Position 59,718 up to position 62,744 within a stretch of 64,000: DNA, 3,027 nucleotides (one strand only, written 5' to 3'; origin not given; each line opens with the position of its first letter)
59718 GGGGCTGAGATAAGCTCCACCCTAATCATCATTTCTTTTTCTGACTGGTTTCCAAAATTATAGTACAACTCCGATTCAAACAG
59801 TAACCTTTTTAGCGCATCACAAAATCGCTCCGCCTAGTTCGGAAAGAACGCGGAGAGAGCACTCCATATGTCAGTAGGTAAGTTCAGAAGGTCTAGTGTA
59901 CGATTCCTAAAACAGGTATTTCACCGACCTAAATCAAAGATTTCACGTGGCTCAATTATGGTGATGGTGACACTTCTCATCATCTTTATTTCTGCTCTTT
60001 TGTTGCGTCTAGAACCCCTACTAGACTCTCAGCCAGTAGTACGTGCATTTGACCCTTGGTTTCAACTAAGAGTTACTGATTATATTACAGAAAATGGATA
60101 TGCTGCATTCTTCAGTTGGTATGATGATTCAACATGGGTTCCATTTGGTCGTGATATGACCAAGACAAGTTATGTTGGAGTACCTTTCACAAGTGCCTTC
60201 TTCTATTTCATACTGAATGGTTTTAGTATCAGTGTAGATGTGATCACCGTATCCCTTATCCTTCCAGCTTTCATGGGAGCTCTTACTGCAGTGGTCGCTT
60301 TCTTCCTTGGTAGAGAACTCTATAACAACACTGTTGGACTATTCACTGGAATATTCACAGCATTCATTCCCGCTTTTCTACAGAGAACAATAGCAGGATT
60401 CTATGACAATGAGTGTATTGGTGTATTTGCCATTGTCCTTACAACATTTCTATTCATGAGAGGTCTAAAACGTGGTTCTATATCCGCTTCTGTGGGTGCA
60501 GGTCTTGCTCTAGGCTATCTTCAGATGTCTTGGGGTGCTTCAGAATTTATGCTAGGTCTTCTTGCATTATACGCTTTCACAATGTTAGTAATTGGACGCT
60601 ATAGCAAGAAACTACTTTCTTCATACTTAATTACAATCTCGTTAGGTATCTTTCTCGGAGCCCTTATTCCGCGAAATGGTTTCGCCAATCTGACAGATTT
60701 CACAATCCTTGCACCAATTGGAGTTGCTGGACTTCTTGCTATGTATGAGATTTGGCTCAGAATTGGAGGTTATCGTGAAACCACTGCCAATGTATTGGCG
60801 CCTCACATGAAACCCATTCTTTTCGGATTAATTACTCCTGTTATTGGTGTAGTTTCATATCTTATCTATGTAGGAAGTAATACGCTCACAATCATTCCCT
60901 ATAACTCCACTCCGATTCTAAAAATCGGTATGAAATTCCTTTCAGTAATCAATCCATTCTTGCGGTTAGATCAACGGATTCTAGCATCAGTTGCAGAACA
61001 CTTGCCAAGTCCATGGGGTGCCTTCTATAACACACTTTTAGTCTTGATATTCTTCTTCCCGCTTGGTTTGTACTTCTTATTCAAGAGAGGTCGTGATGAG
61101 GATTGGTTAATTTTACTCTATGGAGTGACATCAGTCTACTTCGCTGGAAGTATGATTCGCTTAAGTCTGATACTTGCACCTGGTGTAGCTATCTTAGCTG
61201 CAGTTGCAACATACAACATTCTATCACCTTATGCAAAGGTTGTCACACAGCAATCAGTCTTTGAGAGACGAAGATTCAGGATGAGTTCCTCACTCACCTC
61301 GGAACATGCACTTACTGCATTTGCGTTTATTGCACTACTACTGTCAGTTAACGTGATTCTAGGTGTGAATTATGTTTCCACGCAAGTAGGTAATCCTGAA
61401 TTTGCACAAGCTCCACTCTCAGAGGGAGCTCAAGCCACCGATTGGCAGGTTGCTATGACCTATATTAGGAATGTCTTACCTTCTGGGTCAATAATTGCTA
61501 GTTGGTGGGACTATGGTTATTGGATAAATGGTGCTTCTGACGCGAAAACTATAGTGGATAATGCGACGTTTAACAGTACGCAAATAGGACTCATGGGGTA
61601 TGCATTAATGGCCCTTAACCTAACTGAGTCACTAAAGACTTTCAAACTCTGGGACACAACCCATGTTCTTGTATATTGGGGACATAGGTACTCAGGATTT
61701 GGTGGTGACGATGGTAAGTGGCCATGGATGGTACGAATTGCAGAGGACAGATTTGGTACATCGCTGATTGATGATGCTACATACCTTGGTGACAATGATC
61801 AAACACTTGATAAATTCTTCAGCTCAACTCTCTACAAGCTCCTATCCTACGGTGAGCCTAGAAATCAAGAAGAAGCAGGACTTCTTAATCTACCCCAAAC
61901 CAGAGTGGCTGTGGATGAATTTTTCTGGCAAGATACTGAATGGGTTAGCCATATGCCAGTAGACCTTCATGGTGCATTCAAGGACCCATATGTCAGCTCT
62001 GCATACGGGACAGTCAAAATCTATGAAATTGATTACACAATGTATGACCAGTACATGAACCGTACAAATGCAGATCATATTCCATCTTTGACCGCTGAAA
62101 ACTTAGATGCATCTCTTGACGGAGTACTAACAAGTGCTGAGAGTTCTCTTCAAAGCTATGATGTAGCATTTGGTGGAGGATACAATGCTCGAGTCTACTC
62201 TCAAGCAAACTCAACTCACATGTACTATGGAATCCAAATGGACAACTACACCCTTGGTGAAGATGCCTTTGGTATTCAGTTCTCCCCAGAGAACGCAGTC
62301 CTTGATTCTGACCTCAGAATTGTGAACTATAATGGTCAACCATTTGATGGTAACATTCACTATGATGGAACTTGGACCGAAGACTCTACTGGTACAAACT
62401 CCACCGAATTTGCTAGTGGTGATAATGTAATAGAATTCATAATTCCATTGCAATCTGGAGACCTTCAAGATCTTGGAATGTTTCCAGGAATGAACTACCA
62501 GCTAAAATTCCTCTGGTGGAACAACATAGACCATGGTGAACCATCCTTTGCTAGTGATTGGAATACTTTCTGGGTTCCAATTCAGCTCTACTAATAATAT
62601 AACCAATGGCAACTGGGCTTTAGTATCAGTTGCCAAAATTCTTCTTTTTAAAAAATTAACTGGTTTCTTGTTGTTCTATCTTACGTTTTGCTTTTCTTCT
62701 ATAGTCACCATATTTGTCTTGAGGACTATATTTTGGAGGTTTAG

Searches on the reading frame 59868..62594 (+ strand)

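Call 88: search_protein_families(library=pfam, proteins=[window:59868-62594:+], max_evalue=0.001)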
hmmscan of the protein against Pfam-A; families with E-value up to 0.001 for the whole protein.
window:59868-62594:+ (908 aa): 3 families
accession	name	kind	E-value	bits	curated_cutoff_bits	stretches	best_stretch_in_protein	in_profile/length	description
PF02516.20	STT3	-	1.9e-53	182.9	24.5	1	53-444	24-405/405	Oligosaccharyl transferase STT3, N-terminal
PF13231.12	PMT_2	-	3.2e-06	27.9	26.1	1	111-262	6-154/160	Dolichyl-phosphate-mannose-protein mannosyltransferase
PF21436.2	STT3-PglB_core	-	5.4e-05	24.2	23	1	542-580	4-42/131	STT3/PglB/AglB core domain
